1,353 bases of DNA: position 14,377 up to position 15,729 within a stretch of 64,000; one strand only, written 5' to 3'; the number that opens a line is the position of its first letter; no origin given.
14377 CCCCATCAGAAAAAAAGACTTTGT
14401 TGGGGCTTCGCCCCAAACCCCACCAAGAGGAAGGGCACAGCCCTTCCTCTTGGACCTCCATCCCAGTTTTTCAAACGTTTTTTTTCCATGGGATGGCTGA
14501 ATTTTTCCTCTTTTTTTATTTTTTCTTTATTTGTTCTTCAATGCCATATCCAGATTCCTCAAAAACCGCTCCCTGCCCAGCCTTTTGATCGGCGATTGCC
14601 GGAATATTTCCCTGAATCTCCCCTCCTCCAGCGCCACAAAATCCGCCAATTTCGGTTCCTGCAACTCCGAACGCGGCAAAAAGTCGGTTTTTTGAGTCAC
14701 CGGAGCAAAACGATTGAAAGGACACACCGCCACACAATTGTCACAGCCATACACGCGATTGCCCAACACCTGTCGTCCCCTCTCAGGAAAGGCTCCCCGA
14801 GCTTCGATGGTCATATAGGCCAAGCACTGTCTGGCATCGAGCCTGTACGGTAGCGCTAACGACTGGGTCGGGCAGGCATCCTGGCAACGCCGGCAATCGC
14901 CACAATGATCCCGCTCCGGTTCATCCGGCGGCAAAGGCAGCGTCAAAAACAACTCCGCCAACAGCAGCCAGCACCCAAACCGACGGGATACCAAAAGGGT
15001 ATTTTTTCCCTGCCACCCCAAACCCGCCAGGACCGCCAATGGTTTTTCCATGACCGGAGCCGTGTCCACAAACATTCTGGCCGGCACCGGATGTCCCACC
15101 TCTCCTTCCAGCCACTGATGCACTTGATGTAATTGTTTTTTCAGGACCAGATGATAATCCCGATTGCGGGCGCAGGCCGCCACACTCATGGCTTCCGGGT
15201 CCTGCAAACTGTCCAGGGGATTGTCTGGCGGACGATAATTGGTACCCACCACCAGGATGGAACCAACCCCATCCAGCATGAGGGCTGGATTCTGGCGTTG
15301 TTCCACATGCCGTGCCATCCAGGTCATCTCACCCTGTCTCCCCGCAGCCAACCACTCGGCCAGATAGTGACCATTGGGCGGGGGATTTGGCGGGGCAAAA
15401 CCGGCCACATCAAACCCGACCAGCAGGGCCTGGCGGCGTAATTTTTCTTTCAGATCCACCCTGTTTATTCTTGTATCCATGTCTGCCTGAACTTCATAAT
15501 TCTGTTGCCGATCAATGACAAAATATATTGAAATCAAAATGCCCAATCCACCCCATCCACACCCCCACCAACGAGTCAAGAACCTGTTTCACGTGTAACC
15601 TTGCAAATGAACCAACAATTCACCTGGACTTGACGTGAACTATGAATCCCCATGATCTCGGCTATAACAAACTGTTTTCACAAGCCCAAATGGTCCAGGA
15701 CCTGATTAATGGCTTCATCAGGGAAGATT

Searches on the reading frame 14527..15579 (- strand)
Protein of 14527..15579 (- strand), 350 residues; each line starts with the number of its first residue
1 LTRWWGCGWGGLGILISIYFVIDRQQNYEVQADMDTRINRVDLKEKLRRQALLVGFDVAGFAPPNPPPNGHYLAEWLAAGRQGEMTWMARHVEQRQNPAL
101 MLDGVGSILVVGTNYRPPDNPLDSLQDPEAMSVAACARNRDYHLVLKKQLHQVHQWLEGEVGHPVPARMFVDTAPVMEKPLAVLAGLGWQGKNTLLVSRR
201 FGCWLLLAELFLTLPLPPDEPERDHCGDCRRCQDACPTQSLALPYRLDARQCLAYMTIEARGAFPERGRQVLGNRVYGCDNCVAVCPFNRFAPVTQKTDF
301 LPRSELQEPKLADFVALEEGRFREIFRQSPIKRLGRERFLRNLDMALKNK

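Call 5: search_protein_families(library=pfam, proteins=[window:14527-15579:-], max_evalue=0.01)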
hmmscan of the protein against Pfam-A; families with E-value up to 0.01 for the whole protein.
window:14527-15579:- (350 aa): 9 families
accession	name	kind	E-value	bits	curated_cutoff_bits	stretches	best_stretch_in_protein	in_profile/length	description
PF13484.11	Fer4_16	-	8.5e-20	71.7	30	1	225-289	1-66/66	4Fe-4S double cluster binding domain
PF08331.15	QueG_DUF1730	-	6e-18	65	25.1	1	95-173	1-77/77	Epoxyqueuosine reductase QueG, DUF1730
PF12838.12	Fer4_7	-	1.6e-06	28.9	27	1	225-289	1-51/52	4Fe-4S dicluster domain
PF13237.11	Fer4_10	-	9.6e-06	25.9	25.5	0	223-238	6-21/53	4Fe-4S dicluster domain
PF13187.11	Fer4_9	-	3.2e-05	24.3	27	0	225-239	36-50/52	4Fe-4S dicluster domain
PF12837.12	Fer4_6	-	0.00018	21.7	25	0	224-239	7-22/24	4Fe-4S binding domain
PF00037.32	Fer4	-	0.00022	21.3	21.1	0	224-239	6-21/24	4Fe-4S binding domain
PF25160.1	LdpA_Fe-S-bd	-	0.00032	20.9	27.6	0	228-292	4-44/49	LdpA Fe-S cluster-binding domain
PF12797.12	Fer4_2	-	0.0032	17.8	24.5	0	222-238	6-22/22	4Fe-4S binding domain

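Call 33: find_homologous_proteins(query=window:14530-15480:-, max_evalue=1e-30)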
Query window:14530-15480:- (317 aa): 7757 proteins with E <= 1e-30 among 8000 candidates; the best 120 are listed.
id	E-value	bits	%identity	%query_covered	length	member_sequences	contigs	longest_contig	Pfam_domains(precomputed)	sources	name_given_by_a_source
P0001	3.4e-218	741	100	100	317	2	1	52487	PF13484.12,PF12838.13,PF08331.16,PF13237.12,PF13187.12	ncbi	ncbi:MAG: tRNA epoxyqueuosine(34) reductase QueG [Magnetococcus sp. DMHC-1]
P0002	7.3e-146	504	68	97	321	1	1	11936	PF12837.13,PF00037.33,PF13484.12,PF12838.13,PF08331.16,PF13187.12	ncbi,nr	ncbi:MAG: tRNA epoxyqueuosine(34) reductase QueG [Magnetococcales bacterium]|nr:tRNA epoxyqueuosine(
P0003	7.7e-144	497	69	97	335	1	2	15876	PF13484.12,PF08331.16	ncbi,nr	ncbi:MAG: tRNA epoxyqueuosine(34) reductase QueG [Magnetococcales bacterium]|nr:tRNA epoxyqueuosine(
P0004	2.1e-133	463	65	97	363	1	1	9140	PF12837.13,PF13484.12,PF12838.13,PF08331.16,PF25160.2,PF13187.12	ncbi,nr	ncbi:MAG: tRNA epoxyqueuosine(34) reductase QueG [Magnetococcales bacterium]|nr:tRNA epoxyqueuosine(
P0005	4.9e-122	425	60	97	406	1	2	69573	PF13484.12,PF12838.13,PF08331.16,PF13646.13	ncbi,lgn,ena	-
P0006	4.9e-119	415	59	97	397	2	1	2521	PF00037.33,PF13484.12,PF08331.16,PF13646.13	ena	-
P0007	2.1e-116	407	55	97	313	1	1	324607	PF13484.12,PF08331.16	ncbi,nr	ncbi:MAG: tRNA epoxyqueuosine(34) reductase QueG [Magnetococcales bacterium]|nr:tRNA epoxyqueuosine(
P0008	7.5e-116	405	58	97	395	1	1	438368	PF13484.12,PF13513.13,PF08331.16,PF13237.12,PF13646.13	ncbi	ncbi:MAG: tRNA epoxyqueuosine(34) reductase QueG [Magnetococcus sp. MYC-9]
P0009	2.6e-115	403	57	97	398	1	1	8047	PF13484.12,PF12838.13,PF08331.16,PF25160.2,PF13646.13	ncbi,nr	ncbi:MAG: tRNA epoxyqueuosine(34) reductase QueG [Magnetococcales bacterium]|nr:tRNA epoxyqueuosine(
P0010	9.5e-113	395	57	97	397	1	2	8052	PF13484.12,PF08331.16,PF25160.2,PF13646.13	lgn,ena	-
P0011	1.0e-112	395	56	97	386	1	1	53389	PF00037.33,PF13484.12,PF12838.13,PF08331.16,PF13237.12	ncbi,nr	ncbi:MAG: tRNA epoxyqueuosine(34) reductase QueG [Magnetococcales bacterium]|nr:tRNA epoxyqueuosine(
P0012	1.3e-112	394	58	97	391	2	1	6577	PF13484.12,PF08331.16,PF25160.2,PF13646.13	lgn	-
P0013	2.0e-112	394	55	99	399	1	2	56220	PF13484.12,PF08331.16,PF13187.12,PF13646.13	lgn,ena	-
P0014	2.1e-112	394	56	97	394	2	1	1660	PF13484.12,PF08331.16,PF13646.13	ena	-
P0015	6.7e-112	392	55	99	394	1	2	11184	PF13484.12,PF12838.13,PF08331.16,PF25160.2,PF13646.13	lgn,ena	-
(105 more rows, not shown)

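Call 34: find_encoding_contigs(protein=P0001, flank=10000, max_places=6)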
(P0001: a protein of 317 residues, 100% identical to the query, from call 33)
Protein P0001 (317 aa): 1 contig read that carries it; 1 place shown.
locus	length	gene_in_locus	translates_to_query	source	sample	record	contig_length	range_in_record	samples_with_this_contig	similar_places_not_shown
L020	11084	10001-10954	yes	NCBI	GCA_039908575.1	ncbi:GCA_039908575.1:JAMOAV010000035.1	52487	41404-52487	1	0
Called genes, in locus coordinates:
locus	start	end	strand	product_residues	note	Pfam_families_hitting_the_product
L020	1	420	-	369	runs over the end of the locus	PF04389:Peptidase_M28 (faint), PF01546:Peptidase_M20, PF07687:M20_dimer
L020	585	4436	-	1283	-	PF03457:HA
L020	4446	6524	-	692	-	PF00596:Aldolase_II, PF00106:adh_short, PF01370:Epimerase, PF02719:Polysacc_synt_2 (faint), PF08659:KR, PF16363:GDP_Man_Dehyd (weak), PF13561:adh_short_C2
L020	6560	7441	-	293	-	PF01791:DeoC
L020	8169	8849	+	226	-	PF13489:Methyltransf_23, PF07021:MetW (weak), PF05175:MTS (weak), PF06325:PrmA (weak), PF13649:Methyltransf_25, PF13847:Methyltransf_31, PF08241:Methyltransf_11, PF08242:Methyltransf_12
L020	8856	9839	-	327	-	PF04754:Transposase_31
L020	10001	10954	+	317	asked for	PF08331:QueG_DUF1730, PF13187:Fer4_9 (faint), PF13237:Fer4_10 (faint), PF12838:Fer4_7 (weak), PF13484:Fer4_16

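Call 54: find_encoding_contigs(protein=P0003, flank=10000, max_places=4)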
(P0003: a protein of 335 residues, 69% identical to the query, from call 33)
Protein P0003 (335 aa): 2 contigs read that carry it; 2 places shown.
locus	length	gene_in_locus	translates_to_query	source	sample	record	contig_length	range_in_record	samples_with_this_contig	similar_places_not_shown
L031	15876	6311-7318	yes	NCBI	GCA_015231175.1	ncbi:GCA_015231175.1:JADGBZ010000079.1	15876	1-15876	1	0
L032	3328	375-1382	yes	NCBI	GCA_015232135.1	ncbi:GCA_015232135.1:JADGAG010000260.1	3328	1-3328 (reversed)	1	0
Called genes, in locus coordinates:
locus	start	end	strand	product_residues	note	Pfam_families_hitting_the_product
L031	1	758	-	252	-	?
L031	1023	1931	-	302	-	-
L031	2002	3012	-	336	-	-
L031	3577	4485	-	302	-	-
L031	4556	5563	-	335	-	-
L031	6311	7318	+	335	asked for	PF08331:QueG_DUF1730, PF13484:Fer4_16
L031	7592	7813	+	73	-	-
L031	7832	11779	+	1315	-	PF00270:DEAD (weak), PF00271:Helicase_C, PF04408:WHD_HA2 (weak), PF21010:HA2_C, PF07717:OB_NTP_bind, PF11898:DUF3418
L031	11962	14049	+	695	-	PF02516:STT3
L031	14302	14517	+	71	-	PF09360:zf-CDGSH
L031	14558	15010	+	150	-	PF01322:Cytochrom_C_2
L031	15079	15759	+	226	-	PF01292:Ni_hydr_CYTB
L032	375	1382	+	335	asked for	PF08331:QueG_DUF1730, PF13484:Fer4_16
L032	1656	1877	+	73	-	-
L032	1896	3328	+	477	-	PF00270:DEAD (weak), PF00271:Helicase_C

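Call 55: find_encoding_contigs(protein=P0002, flank=10000, max_places=4)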
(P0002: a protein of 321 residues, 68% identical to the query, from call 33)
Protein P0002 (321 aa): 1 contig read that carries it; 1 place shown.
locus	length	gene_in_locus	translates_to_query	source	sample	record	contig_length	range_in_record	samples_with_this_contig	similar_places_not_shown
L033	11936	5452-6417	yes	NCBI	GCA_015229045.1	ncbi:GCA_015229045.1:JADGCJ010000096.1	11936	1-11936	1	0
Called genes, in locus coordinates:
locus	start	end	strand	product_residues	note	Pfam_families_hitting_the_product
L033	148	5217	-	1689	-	PF00072:Response_reg, PF00989:PAS, PF13426:PAS_9, PF00512:HisKA, PF02518:HATPase_c, PF00072:Response_reg, PF00512:HisKA, PF02518:HATPase_c, +5 more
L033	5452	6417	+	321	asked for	PF08331:QueG_DUF1730, PF13187:Fer4_9 (faint), PF00037:Fer4 (faint), PF12837:Fer4_6 (faint), PF12838:Fer4_7 (faint), PF13484:Fer4_16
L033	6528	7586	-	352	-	PF04754:Transposase_31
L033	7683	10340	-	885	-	-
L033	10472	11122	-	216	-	-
